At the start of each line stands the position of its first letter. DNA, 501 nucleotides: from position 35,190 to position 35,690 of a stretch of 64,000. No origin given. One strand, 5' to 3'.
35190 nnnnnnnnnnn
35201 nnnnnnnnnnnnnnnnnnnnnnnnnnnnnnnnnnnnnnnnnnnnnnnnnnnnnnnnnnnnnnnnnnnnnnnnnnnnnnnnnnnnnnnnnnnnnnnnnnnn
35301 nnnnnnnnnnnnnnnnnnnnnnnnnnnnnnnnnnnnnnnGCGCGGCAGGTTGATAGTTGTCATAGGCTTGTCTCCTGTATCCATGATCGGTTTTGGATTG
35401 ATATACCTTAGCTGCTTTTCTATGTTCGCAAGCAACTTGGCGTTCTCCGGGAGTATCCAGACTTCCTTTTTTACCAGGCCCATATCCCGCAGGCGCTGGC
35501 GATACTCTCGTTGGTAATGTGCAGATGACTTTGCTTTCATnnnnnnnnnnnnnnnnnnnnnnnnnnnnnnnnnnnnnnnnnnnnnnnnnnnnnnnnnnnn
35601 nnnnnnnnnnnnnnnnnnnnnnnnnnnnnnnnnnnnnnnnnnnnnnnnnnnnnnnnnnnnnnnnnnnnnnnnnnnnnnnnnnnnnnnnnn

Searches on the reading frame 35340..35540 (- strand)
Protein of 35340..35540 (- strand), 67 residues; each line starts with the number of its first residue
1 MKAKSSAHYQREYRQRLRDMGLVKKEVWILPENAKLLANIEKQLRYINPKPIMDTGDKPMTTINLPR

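Call 102: search_protein_families(library=pfam, proteins=[window:35340-35540:-], max_evalue=10)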
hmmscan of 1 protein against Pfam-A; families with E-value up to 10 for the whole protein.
seq(67 aa): 2 families
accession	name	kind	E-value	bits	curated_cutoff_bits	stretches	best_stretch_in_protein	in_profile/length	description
PF11455.13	MazE-like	-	0.12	12.8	22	1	11-29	5-23/65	Antitoxin MazE-like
PF06821.19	Ser_hydrolase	-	0.24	11.7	22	1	3-49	9-55/172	Serine hydrolase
